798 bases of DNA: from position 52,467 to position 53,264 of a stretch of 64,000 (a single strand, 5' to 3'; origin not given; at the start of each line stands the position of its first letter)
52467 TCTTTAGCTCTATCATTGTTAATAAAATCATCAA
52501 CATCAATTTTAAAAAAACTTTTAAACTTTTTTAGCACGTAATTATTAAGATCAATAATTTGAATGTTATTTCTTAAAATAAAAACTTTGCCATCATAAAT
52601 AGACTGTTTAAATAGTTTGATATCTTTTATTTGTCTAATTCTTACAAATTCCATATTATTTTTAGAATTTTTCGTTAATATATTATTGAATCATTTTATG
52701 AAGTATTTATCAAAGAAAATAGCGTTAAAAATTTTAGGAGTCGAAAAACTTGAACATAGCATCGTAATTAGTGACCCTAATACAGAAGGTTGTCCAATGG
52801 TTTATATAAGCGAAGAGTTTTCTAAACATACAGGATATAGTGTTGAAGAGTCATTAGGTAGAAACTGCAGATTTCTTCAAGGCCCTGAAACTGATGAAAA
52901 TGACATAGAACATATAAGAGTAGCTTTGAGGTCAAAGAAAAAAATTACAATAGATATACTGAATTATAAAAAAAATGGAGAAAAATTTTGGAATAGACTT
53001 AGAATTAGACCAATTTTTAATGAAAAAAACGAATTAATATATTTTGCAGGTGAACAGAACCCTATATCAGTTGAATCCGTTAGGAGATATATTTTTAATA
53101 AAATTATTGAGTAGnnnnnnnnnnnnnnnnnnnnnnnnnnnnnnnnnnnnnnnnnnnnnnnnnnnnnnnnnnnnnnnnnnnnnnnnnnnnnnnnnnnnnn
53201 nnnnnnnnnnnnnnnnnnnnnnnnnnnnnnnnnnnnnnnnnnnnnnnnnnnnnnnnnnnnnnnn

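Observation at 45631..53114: Light island: blue-tuned proteorhodopsin + crtEIBY-blh retinal operon + PhyH-like oxygenase + stand-alone short LOV photoreceptor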

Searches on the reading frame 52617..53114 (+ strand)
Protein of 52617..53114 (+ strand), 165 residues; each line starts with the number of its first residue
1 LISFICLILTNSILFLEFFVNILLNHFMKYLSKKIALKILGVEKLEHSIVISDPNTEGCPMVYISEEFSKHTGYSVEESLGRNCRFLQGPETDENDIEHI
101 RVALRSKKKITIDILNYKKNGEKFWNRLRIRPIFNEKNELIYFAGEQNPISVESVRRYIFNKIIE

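Call 3: search_protein_families(library=pfam, proteins=[window:52617-53114:+], max_evalue=0.01)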
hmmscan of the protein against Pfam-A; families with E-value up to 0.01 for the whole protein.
window:52617-53114:+ (165 aa): 4 families
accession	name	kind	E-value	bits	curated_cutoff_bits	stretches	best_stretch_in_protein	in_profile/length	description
PF13426.13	PAS_9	-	4.6e-18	65.8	27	1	48-146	3-97/103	PAS domain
PF08447.18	PAS_3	-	1.7e-08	35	25.6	1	62-145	2-87/89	PAS fold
PF00989.32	PAS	-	6.2e-05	23.4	22.6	1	61-148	23-111/113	PAS fold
PF18941.5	DUF5688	-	0.00016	21.7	34.5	1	17-122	2-113/290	Family of unknown function (DUF5688)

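Call 9: find_homologous_proteins(query=window:52698-53111:+)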
Query seq(138 aa) (138 aa): 1203 proteins with E <= 0.001 among 1218 candidates; the best 120 are listed.
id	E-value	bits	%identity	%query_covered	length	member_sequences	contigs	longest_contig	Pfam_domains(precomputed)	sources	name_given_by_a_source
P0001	2.3e-84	298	99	100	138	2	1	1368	PF08447.19,PF13426.14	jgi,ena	-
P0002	1.7e-82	292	96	100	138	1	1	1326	PF08447.19,PF13426.14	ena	-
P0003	8.5e-82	290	96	100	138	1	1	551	PF08447.19,PF13426.14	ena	-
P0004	6.0e-80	284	92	100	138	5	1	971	PF08447.19,PF13426.14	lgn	-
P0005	5.9e-79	281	91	100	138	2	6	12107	PF08447.19,PF13426.14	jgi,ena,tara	tara:strand:- start:215 stop:631 length:417 start_codon:yes stop_codon:yes gene_type:complete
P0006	5.9e-78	277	88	100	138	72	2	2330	PF08447.19,PF13426.14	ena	-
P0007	4.5e-77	274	89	100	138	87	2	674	PF08447.19,PF13426.14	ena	-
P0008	8.4e-76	270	86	100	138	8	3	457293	PF08447.19,PF13426.14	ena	-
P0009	7.8e-74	264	86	100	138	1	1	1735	PF08447.19,PF13426.14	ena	-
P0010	1.1e-73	263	86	100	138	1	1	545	PF08447.19,PF13426.14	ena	-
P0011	2.2e-71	256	83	100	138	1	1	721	PF08447.19,PF13426.14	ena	-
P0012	9.3e-71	254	83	100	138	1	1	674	PF08447.19,PF13426.14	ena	-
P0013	3.8e-68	246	78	100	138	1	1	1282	PF08447.19,PF13426.14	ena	-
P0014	5.6e-68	245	78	100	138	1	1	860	PF08447.19,PF13426.14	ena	-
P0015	3.3e-67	243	78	100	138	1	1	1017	PF08447.19,PF13426.14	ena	-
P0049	1.0e-62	228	74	100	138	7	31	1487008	PF08447.19,PF13426.14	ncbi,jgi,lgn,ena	jgi:PAS domain S-box-containing protein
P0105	1.7e-43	166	64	86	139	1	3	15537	PF08447.19,PF13426.14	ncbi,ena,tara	tara:strand:- start:299 stop:718 length:420 start_codon:yes stop_codon:yes gene_type:complete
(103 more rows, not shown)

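Call 11: find_encoding_contigs(protein=P0049, flank=10000, max_places=6)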
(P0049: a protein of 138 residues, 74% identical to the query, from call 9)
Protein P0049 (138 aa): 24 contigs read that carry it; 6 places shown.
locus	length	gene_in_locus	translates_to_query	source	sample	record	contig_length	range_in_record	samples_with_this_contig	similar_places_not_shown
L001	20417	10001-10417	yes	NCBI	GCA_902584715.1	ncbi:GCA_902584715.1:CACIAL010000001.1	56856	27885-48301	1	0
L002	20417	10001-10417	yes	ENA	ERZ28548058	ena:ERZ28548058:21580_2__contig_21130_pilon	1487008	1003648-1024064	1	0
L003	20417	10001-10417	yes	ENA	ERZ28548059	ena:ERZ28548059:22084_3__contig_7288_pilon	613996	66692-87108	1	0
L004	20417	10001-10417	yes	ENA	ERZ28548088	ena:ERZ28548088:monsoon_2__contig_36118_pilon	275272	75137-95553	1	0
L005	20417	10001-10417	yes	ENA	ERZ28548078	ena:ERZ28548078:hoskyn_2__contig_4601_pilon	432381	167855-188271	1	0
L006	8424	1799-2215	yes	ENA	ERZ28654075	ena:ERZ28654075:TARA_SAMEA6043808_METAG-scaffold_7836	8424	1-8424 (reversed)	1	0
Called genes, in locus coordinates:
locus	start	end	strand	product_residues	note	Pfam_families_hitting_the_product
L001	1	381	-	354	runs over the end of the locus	PF00691:OmpA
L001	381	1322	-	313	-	-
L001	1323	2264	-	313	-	-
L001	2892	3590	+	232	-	PF01036:Bac_rhodopsin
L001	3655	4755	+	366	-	PF00348:polyprenyl_synt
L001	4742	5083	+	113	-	PF13450:NAD_binding_8, PF01593:Amino_oxidase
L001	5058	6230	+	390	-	PF01593:Amino_oxidase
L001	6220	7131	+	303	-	PF00494:SQS_PSY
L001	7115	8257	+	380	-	PF00070:Pyr_redox (faint), PF03486:HI0933_like (faint), PF05834:Lycopene_cycl, PF07992:Pyr_redox_2 (faint), PF13738:Pyr_redox_3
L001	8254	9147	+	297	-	PF15461:BCD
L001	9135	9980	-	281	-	-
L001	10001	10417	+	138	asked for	PF13426:PAS_9, PF08447:PAS_3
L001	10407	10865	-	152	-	-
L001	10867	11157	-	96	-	-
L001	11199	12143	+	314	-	PF00849:PseudoU_synth_2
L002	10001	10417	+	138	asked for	PF13426:PAS_9, PF08447:PAS_3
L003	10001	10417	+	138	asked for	PF13426:PAS_9, PF08447:PAS_3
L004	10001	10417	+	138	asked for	PF13426:PAS_9, PF08447:PAS_3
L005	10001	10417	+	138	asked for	PF13426:PAS_9, PF08447:PAS_3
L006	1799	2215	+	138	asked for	PF13426:PAS_9, PF08447:PAS_3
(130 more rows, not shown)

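Call 12: find_encoding_contigs(protein=P0008, flank=10000, max_places=3)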
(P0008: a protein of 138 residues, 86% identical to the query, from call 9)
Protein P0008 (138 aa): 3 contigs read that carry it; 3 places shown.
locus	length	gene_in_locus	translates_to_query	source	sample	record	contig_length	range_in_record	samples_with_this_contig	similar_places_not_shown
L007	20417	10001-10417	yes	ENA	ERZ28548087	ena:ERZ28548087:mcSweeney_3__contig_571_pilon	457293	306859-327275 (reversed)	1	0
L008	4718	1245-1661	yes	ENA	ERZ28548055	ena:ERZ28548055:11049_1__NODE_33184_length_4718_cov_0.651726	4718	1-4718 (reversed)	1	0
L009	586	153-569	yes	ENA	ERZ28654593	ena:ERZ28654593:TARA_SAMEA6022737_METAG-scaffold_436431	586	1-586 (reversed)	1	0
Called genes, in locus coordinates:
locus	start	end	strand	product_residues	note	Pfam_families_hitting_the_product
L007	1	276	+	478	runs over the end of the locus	PF13609:Porin_4 (weak)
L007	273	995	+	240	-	-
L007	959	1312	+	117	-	-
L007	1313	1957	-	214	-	-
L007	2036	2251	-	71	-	PF11324:DUF3126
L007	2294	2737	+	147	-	PF11911:DUF3429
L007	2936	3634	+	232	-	PF01036:Bac_rhodopsin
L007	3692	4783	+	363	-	PF00348:polyprenyl_synt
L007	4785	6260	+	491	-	PF00070:Pyr_redox (faint), PF00890:FAD_binding_2 (faint), PF01266:DAO (faint), PF01593:Amino_oxidase, PF03486:HI0933_like (faint), PF07992:Pyr_redox_2 (faint), PF13450:NAD_binding_8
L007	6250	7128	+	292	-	PF00494:SQS_PSY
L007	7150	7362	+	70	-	PF01946:Thi4 (weak), PF13450:NAD_binding_8 (weak)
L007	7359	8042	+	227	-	PF05834:Lycopene_cycl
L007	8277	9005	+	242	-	PF15461:BCD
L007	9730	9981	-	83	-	-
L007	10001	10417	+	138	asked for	PF13426:PAS_9, PF08447:PAS_3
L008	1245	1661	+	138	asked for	PF13426:PAS_9, PF08447:PAS_3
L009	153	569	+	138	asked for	PF13426:PAS_9, PF08447:PAS_3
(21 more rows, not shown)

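Call 15: find_related_loci(query=A1, collection=genome_contigs, flank=10000)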
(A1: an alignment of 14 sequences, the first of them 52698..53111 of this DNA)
Query A1 (138 aa) in genome_contigs; peptide patterns used: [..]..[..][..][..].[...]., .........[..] (x = any residue, [..] = any of these).
187 stretches matched a pattern; 173 encode a relative of the query (tblastn E <= 1e-3); the best 80 are kept; 80 distinct loci.
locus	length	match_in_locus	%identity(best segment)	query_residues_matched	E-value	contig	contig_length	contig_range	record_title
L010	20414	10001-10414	90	1-138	5e-82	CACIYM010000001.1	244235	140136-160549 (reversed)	uncultured Alphaproteobacteria bacterium isolate AG-914-I17 genome assembly, contig: AG-914-I17_NODE_1, whole genome sho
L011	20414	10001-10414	88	1-138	2e-81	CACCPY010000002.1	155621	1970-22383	uncultured Alphaproteobacteria bacterium isolate AG-901-J22 genome assembly, contig: AG-901-J22_NODE_2, whole genome sho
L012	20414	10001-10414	77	1-138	1e-71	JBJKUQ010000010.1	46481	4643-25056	MAG: Alphaproteobacteria bacterium isolate LRMED-287 Alphaproteobacteria-LRMED-287-C1898, whole genome shotgun sequence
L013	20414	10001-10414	77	1-138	6e-71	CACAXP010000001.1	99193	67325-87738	uncultured Alphaproteobacteria bacterium isolate AG-349-G10 genome assembly, contig: AG-349-G10_NODE_1, whole genome sho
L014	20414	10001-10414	76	1-138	2e-70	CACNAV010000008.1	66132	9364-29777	MAG: uncultured Alphaproteobacteria bacterium isolate AG-892-K07 genome assembly, contig: AG-892-K07_NODE_8, whole genom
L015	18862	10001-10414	73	1-138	5e-68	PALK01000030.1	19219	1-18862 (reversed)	MAG: Rickettsiales bacterium isolate SAT45 317415, whole genome shotgun sequence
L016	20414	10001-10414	73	1-138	2e-66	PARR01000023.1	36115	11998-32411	MAG: Rickettsiales bacterium isolate SP101 7699, whole genome shotgun sequence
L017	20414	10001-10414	67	1-138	6e-65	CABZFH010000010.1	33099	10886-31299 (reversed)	MAG: uncultured Alphaproteobacteria bacterium isolate AG-337-E20 genome assembly, contig: AG-337-E20_NODE_10, whole geno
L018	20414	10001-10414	70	1-138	1e-64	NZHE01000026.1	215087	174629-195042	MAG: Rickettsiales bacterium isolate MED657 76290, whole genome shotgun sequence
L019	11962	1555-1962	71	3-138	4e-64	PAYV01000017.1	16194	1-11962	MAG: Rickettsiales bacterium isolate SP91 131206, whole genome shotgun sequence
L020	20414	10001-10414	66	1-138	7e-63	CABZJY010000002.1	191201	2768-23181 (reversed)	MAG: uncultured Alphaproteobacteria bacterium isolate AG-896-A16 genome assembly, contig: AG-896-A16_NODE_2, whole genom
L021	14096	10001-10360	62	12-131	8e-49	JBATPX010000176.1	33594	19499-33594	MAG: Defluviicoccus sp. isolate MFD10501_ilm_asm_bin11 k127_204028, whole genome shotgun sequence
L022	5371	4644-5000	60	12-130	1e-46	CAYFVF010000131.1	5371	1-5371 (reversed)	MAG TPA_asm: uncultured Hyphomicrobiaceae bacterium isolate ERP107533_co1_19 genome assembly, contig: NODE_20030_length_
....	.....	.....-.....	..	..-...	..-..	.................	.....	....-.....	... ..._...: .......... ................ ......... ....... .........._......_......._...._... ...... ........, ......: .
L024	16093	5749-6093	59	9-123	3e-46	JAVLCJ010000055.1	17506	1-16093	MAG: Roseovarius sp. isolate Uz-M2-15 NODE_55_length_17506_cov_3.312869, whole genome shotgun sequence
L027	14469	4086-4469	53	11-138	4e-45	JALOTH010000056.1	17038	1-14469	MAG: Rhodospirillales bacterium isolate Prado228 scaffold_4216, whole genome shotgun sequence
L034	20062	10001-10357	56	5-123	4e-44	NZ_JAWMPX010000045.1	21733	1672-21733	Tropicimonas sp. TH_r6 TH_r6_45, whole genome shotgun sequence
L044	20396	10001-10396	52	9-138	6e-43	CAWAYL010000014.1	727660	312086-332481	MAG: uncultured Alphaproteobacteria bacterium isolate MFD05684.bin.2.21 genome assembly, contig: contig_64498, whole gen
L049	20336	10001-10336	55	12-123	4e-42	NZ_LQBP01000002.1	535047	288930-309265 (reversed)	Ruegeria profundi strain ZGT108 ZB100001, whole genome shotgun sequence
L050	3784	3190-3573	49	11-138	2e-42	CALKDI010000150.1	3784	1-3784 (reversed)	MAG: uncultured Alphaproteobacteria bacterium isolate S2_Bin_Bin_245_sub_1 genome assembly, contig: c_000004102258, whol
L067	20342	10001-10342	54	10-123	8e-40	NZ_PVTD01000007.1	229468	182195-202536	Aliiruegeria haliotis strain DSM 29328 Ga0180973_107, whole genome shotgun sequence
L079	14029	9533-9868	54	12-123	5e-41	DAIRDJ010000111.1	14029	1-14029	MAG TPA_asm: Geminicoccaceae bacterium isolate CTOTU7348 NODE_5504_length_14029_cov_11.608702, whole genome shotgun sequ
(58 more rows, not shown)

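Call 16: search_solved_structures(query=window:52698-53111:+, show_alignments=2)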
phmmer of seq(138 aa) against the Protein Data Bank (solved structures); distinct sequences matched with E-value up to 0.001: 153 (the best 60 are shown).
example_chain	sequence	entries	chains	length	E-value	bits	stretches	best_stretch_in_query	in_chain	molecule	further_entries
4kuk_A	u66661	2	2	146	2.9e-36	127.8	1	12-123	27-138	blue-light photoreceptor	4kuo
6gay_A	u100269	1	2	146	1.1e-35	125.9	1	12-123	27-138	Putative blue-light photoreceptor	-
6gba_A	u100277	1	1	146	2e-35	125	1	12-123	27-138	Putative blue-light photoreceptor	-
6gbv_A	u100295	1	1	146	2e-35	125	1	12-123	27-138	Putative blue-light photoreceptor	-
6gb3_A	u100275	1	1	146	2e-35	125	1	12-123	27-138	Putative blue-light photoreceptor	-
7zqu_A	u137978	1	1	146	5.4e-35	123.6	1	12-123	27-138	Putative blue-light photoreceptor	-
4eep_A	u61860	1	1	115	1.4e-30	109.4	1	16-120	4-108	Phototropin-2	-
6qqh_A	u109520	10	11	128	6e-30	107.3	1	19-120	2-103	Phototropin-2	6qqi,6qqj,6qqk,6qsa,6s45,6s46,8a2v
4eer_A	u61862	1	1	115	2.6e-29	105.3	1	16-120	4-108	Phototropin-2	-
4hhd_A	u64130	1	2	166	6.5e-29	104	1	14-132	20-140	Phototropin-1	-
2pr5_A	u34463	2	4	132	7.1e-29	103.8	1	20-126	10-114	Blue-light photoreceptor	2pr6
4ees_A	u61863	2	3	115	9.5e-29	103.4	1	16-120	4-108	Phototropin-2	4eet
6gpu_A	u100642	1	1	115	1.2e-28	103.1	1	18-120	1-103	Phototropin-2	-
7aby_A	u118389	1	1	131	1.6e-28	102.7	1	14-119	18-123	Phototropin-2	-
7qf2_AAA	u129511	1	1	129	1.8e-28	102.6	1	18-120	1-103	miniSOG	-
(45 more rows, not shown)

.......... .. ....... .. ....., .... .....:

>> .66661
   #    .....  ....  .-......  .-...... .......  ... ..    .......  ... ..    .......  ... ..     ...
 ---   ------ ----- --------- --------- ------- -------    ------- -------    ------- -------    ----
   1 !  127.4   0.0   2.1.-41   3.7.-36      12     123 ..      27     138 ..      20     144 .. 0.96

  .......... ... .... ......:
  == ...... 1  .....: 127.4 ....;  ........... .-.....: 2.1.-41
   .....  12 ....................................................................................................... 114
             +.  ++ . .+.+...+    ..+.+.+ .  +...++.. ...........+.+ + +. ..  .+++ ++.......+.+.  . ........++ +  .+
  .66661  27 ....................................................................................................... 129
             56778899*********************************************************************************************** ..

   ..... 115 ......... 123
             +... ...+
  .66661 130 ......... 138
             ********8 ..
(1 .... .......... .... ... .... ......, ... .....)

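Call 30: search_protein_families(library=ncbifam, proteins=[window:52698-53114:+], max_evalue=0.01)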
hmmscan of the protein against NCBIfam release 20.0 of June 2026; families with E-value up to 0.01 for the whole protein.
window:52698-53114:+ (138 aa): 9 families
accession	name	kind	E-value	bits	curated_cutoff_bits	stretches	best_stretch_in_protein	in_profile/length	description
NF052652.1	YtvA_fam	equivalog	1.7e-40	139.1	250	1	16-128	7-119/243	YtvA family blue-light photoreceptor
NF010077.0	PRK13559.1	subfamily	3.6e-37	128.1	361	1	15-124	49-158/364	hypothetical protein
NF052306.1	BluLightHisKinLov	equivalog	2e-36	125.6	450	1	7-121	20-134/334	blue-light-activated histidine kinase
NF010076.0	PRK13557.1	subfamily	2.6e-35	121.9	631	1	15-124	36-145/540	histidine kinase famiy protein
TIGR02938.1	nifL_nitrog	equivalog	2e-09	36.5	242.45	1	16-124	11-116/494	nitrogen fixation negative regulator NifL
NF008467.0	PRK11359.1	equivalog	3.1e-09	35.4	857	1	10-115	137-240/800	oxygen-sensing cyclic-di-GMP phosphodiesterase DosP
TIGR00229.1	sensory_box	domain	4.3e-09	36.6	22.9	1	34-117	27-110/126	PAS domain S-box protein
NF052574.1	HisKinEspCMyxo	equivalog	1.3e-06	26.9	1200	1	13-117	288-392/785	serine histidine kinase EspC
NF045675.1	PhdiestaseDibA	equivalog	1.1e-05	24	980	1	33-116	99-182/623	phosphodiesterase DibA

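Call 35: search_protein_families(library=pfam, proteins=[L079:8318-9091:-, L079:9092-9484:-, L079:7384-8229:-, L079:9302-9871:+, L079:9912-10592:+, L079:9982-11118:+, L079:10351-11202:-, L079:5829-7577:-, L079:2978-3976:-, L079:11980-12804:+], max_evalue=0.001)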
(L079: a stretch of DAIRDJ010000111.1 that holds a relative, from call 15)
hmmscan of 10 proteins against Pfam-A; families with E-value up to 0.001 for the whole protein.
L079:8318-9091:- (257 aa): 1 family
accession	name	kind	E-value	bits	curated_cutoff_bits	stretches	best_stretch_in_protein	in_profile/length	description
PF01036.24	Bac_rhodopsin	-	2.1e-40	139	24.6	1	16-239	7-221/224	Bacteriorhodopsin-like protein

L079:9092-9484:- (130 aa): 0 families

L079:7384-8229:- (281 aa): 1 family
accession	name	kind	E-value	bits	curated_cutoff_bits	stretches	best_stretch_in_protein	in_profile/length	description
PF00348.22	polyprenyl_synt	-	1.1e-39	136.6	27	1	29-211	5-194/251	Polyprenyl synthetase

L079:9302-9871:+ (189 aa): 4 families
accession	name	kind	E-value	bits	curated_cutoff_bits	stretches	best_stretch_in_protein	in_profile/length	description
PF13426.13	PAS_9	-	7.1e-17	62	27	1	95-185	8-97/103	PAS domain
PF08447.18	PAS_3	-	8.3e-09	36.1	25.6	1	101-184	2-87/89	PAS fold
PF00989.32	PAS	-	3.1e-07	30.8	22.6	1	100-186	23-110/113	PAS fold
PF08448.16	PAS_4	-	0.00034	21.3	23.1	1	100-182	17-98/110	PAS fold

L079:9912-10592:+ (226 aa): 0 families

L079:9982-11118:+ (378 aa): 2 families
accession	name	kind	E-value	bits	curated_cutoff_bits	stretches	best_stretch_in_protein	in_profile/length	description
PF02163.28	Peptidase_M50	-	1.4e-20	74.1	27.2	2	52-124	2-100/221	Peptidase family M50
PF00571.33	CBS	-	8.2e-09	36.1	24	1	303-351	3-51/57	CBS domain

L079:10351-11202:- (283 aa): 0 families

L079:5829-7577:- (582 aa): 7 families
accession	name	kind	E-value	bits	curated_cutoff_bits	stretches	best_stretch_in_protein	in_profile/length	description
PF01593.30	Amino_oxidase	-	5.3e-28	98.9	19.8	1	101-569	2-436/443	Flavin containing amine oxidoreductase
PF13450.12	NAD_binding_8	-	9.1e-13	48.7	21.9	1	95-161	1-67/68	NAD(P)-binding Rossmann-like domain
PF07992.20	Pyr_redox_2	-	2.6e-08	34.1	26.1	0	93-121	3-32/291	Pyridine nucleotide-disulphide oxidoreductase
PF01266.30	DAO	-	3.7e-07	30.4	27.9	0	93-127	2-36/353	FAD dependent oxidoreductase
PF12831.13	FAD_oxidored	-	0.0001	22.2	27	1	94-128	3-37/416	FAD dependent oxidoreductase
PF03486.20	HI0933_like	-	0.00017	21.6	50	0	93-126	3-36/244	HI0933-like protein Rossmann domain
PF00070.33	Pyr_redox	-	0.0007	20.5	22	0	92-126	1-35/82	Pyridine nucleotide-disulphide oxidoreductase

L079:2978-3976:- (332 aa): 0 families

L079:11980-12804:+ (274 aa): 0 families
